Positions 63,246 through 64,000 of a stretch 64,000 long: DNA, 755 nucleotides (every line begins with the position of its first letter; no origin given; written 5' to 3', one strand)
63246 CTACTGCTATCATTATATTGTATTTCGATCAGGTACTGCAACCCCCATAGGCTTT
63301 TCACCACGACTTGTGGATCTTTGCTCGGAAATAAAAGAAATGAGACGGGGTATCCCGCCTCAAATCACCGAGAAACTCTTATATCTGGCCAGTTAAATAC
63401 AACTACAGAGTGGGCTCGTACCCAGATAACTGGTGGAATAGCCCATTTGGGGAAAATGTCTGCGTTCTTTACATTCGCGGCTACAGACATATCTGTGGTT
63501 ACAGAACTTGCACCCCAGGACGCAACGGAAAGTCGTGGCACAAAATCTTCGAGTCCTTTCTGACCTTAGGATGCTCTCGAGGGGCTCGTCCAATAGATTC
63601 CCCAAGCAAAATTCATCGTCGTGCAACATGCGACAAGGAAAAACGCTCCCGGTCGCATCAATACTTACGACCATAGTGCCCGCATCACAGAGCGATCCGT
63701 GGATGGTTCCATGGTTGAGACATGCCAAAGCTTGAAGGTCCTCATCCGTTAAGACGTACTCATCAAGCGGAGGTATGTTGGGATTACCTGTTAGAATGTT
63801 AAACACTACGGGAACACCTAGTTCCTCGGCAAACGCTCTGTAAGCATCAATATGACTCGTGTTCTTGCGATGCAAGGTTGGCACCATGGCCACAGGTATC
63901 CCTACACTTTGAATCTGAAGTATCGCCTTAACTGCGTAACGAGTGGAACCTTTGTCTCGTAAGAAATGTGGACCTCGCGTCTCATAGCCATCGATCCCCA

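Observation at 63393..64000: Truncated radical-SAM/SPASM-domain gene with extra Cys-rich tail at the window edge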

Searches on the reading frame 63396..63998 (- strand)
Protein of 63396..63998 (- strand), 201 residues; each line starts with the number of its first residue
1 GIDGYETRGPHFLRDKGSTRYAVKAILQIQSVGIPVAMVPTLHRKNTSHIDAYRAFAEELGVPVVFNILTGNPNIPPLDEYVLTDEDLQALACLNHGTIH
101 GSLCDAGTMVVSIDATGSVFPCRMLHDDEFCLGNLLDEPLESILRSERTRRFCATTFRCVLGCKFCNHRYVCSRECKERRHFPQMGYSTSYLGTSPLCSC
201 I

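Call 5: search_protein_families(library=pfam, proteins=[window:63396-63998:-], max_evalue=1)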
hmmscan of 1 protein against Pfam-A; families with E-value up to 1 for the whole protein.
window:63396-63998:- (201 aa): 1 family
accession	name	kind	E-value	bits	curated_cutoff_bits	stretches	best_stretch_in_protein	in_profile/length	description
PF13186.11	SPASM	-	3.9e-08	33.9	21.5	1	104-167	1-67/67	Iron-sulfur cluster-binding domain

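Call 6: search_protein_families(library=ncbifam, proteins=[window:63396-63998:-], max_evalue=1)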
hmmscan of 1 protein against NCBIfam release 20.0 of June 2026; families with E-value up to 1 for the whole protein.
window:63396-63998:- (201 aa): 35 families (the best 25 are shown)
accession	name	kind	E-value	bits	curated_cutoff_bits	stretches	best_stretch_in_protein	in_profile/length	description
TIGR03962.1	mycofact_rSAM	equivalog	1e-10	41.3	265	2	80-183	217-320/339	mycofactocin radical SAM maturase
NF041298.1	rSAM_mat_DynA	equivalog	1.5e-10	40.6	450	2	103-180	249-325/356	dynobactin maturation radical SAM/SPASM protein DynA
TIGR04085.1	rSAM_more_4Fe4S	domain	5.4e-10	39.6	27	1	104-182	1-80/93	SPASM domain-containing protein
TIGR03942.1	sulfatase_rSAM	equivalog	2e-09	37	349.45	1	103-186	253-334/363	anaerobic sulfatase maturase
NF050035.1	rSAM_WgK_link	exception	2.1e-08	33.5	650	2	103-177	268-344/367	radical SAM/SPASM peptide maturase WgkB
NF010321.0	PRK13758.1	equivalog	6.2e-08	32.2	441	1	108-180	262-334/370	anaerobic sulfatase-maturase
NF047865.1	rSAM_PapB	equivalog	5.6e-07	29.1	340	1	85-179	228-319/330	PapB family radical SAM/SPASM ranthipeptide maturase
TIGR04304.1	GeoRSP_SPASM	equivalog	1.5e-06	27.6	300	1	104-184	205-282/293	GeoRSP system SPASM domain protein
TIGR04064.1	rSAM_nif11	equivalog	5.6e-06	25.3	518.7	1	102-178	332-402/459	nif11-like peptide radical SAM maturase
TIGR04051.1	rSAM_NirJ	equivalog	9.2e-06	24.9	515.45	2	106-179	257-331/354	heme d1 biosynthesis radical SAM protein NirJ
TIGR03974.1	rSAM_six_Cys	equivalog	1e-05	24.6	425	1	101-178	346-418/451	thioether cross-link-forming SCIFF peptide maturase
NF040492.1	not_ScfB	exception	1.5e-05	24.1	855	1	87-178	332-417/450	ScfB-related radical SAM/SPASM orphan maturase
NF010308.0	PRK13745.1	equivalog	3.1e-05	23.1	484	1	112-182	287-358/412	anaerobic sulfatase-maturation protein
TIGR04055.1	rSAM_NirJ2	equivalog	9.2e-05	22.1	500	1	103-184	235-311/326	putative heme d1 biosynthesis radical SAM protein NirJ2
TIGR03978.1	rSAM_paired_1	equivalog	0.00018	20.4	370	1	104-175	338-416/466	His-Xaa-Ser system radical SAM maturase HxsB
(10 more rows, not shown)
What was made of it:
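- On SPASM domain (PF13186 / TIGR04085): 33.9 bits against 21.5, and 39.6 bits against 27 (calls 5, 6).
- Checked: Pfam SPASM PF13186 scores E 3.9e-8 (33.9 bits, cut-off 21.5) and TIGR04085 scores E 5.4e-10 (39.6 bits, cut-off 27) (calls 5, 6).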

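Call 7: find_homologous_proteins(query=window:63396-63998:-)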
Query window:63396-63998:- (201 aa): 1 proteins with E <= 0.001 among 78 candidates.
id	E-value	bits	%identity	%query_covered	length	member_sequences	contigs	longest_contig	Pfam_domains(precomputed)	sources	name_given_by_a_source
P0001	2.4e-133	460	99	100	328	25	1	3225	PF13186.12,PF04055.28,PF13353.12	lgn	-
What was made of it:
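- Tried and rejected: The first word-index search found only the same protein (call 7).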

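Call 9: find_encoding_contigs(protein=P0001, flank=10000, max_places=10)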
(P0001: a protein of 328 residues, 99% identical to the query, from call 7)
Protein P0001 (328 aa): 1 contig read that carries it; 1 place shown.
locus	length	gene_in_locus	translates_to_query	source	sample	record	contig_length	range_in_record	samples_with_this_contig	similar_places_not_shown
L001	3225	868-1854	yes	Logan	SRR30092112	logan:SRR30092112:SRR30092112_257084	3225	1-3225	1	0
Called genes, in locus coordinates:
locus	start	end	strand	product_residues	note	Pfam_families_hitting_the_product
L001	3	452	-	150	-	?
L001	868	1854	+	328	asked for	PF13353:Fer4_12, PF04055:Radical_SAM, PF13186:SPASM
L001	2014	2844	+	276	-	PF00175:NAD_binding_1 (weak), PF10418:DHODB_Fe-S_bind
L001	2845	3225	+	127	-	?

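Call 13: find_related_loci(query=P0001, collection=genome_contigs, flank=10000)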
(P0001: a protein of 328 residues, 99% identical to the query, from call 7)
Query P0001 (328 aa) in genome_contigs; peptide patterns used: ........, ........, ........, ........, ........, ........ (x = any residue, [..] = any of these).
127 stretches matched a pattern; 1 encode a relative of the query (tblastn E <= 1e-3); 1 distinct loci.
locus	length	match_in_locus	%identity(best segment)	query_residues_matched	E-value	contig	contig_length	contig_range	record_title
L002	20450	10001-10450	26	22-165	1e-8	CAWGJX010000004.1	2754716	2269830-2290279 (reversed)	MAG: uncultured Bacteroidales bacterium isolate MFD05705.bin.1.174 genome assembly, contig: contig_7445, whole genome sh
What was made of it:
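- Tried and rejected: The genome_contigs scan returned only a 26%-identical Bacteroidales hit (call 13).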

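Call 14: find_related_loci(query=P0001, collection=metagenome_contigs, flank=10000)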
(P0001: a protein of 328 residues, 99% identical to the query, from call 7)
Query P0001 (328 aa) in metagenome_contigs; peptide patterns used: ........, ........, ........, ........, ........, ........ (x = any residue, [..] = any of these).
193 stretches matched a pattern, but none encodes a relative of the query by tblastn (E <= 1e-3).
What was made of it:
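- Tried and rejected: The metagenome_contigs scan returned nothing (call 14).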

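Call 17: search_solved_structures(query=P0001, max_evalue=0.01, show_alignments=2)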
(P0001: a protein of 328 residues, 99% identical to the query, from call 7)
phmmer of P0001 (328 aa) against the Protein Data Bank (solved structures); distinct sequences matched with E-value up to 0.01: 20.
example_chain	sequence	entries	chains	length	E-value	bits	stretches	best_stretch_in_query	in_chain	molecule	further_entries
7tol_A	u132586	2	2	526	3e-13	52.7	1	24-184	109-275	glycerol dibiphytanyl glycerol tetraether - macrocyclic archaeol synthase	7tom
6efn_A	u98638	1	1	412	1e-11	47.7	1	27-177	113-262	Sporulation killing factor maturation protein SkfB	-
4k37_A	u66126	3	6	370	2.3e-06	30.1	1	238-307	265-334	Anaerobic sulfatase-maturating enzyme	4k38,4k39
6c8v_A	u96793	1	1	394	2.3e-06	30.1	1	27-189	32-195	Coenzyme PQQ synthesis protein E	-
4k36_A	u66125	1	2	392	2.8e-06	29.8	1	238-307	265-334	Anaerobic sulfatase-maturating enzyme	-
8wm2_A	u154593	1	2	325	9e-06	28.1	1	27-122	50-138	Fe-S radical SAM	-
2fb2_A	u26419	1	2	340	0.00031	23.1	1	25-134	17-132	Molybdenum cofactor biosynthesis protein A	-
1tv7_A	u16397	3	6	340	0.00044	22.6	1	27-134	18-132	Molybdenum cofactor biosynthesis protein A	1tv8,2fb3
5wgg_A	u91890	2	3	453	0.00068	22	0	26-133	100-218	Radical SAM domain protein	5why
7wzv_A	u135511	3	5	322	0.00083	21.7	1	28-129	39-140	4Fe-4S cluster-binding domain-containing protein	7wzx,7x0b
6b4c_A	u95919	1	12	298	0.0011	21.3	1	27-133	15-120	Viperin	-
7n7h_A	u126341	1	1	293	0.0012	21.1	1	27-145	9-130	VIPERIN-LIKE ENZYME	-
7n7i_A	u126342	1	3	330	0.0013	21.1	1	27-133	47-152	Viperin-like enzyme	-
9dfw_A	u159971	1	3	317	0.0014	20.9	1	27-133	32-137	Radical SAM core domain-containing protein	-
9dgw_A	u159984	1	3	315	0.0015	20.8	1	27-133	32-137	Radical SAM core domain-containing protein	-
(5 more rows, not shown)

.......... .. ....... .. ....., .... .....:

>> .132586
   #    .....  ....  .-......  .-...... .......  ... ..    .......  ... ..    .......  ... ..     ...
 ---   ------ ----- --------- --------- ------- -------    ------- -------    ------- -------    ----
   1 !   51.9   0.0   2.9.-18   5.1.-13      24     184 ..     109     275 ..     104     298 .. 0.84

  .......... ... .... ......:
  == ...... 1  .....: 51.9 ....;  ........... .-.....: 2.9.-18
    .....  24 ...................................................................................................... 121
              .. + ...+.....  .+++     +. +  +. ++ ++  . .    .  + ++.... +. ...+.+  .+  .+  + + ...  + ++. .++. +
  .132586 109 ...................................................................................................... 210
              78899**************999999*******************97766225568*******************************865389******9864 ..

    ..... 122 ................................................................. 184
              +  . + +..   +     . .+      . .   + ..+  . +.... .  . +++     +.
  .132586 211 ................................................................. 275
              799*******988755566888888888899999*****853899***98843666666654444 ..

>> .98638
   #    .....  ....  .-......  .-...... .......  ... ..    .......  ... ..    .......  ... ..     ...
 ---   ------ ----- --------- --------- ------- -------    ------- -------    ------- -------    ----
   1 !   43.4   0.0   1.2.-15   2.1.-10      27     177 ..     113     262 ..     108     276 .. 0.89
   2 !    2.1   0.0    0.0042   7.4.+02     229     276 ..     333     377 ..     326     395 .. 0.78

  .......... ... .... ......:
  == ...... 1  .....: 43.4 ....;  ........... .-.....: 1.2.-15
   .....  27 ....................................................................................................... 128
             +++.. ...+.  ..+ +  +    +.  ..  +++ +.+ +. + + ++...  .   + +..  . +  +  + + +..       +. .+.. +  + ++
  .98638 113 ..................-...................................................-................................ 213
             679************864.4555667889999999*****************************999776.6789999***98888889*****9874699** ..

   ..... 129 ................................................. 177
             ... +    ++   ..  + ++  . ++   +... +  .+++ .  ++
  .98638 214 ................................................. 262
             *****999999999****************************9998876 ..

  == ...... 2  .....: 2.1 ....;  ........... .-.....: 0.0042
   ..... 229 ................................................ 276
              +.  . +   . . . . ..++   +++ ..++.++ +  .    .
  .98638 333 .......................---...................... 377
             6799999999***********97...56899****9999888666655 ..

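Call 19: search_protein_representatives(protein=P0001)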
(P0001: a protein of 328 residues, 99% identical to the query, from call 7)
Query: 328 residues. Proteins with E-value up to 0.001 (for the whole library): 28964; up to 1e-10: 4877; up to 1e-30: 129. The best 150 are listed.
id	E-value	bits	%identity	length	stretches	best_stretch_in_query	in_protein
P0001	2.2e-224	759.8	100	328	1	1-328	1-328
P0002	7.3e-74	265.1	45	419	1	24-310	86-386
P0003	2.5e-60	220.6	42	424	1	25-308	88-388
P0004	2.0e-59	217.7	38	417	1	25-312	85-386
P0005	3.4e-59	216.9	40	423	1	24-326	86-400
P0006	1.6e-57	211.4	41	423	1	24-313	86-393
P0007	2.0e-56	207.8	38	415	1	23-310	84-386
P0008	1.8e-55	204.7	39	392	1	22-309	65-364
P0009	3.1e-55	203.9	40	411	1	25-326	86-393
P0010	5.3e-55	203.2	39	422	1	24-310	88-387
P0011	3.2e-53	197.3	40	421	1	25-310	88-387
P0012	3.3e-53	197.3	42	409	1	23-310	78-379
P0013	6.2e-53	196.3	37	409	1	19-310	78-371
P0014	8.6e-53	195.9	39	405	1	23-307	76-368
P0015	6.1e-52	193.1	39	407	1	24-314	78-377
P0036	7.8e-47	176.3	34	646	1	10-310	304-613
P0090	1.2e-38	149.4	33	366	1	25-325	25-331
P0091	1.7e-38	148.9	32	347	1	22-311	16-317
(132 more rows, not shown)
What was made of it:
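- On CteB-like RRE-bearing RiPP maturase clade (unnamed): E 7e-74 to P0002, with 129 cluster representatives at E<=1e-30 (call 19).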
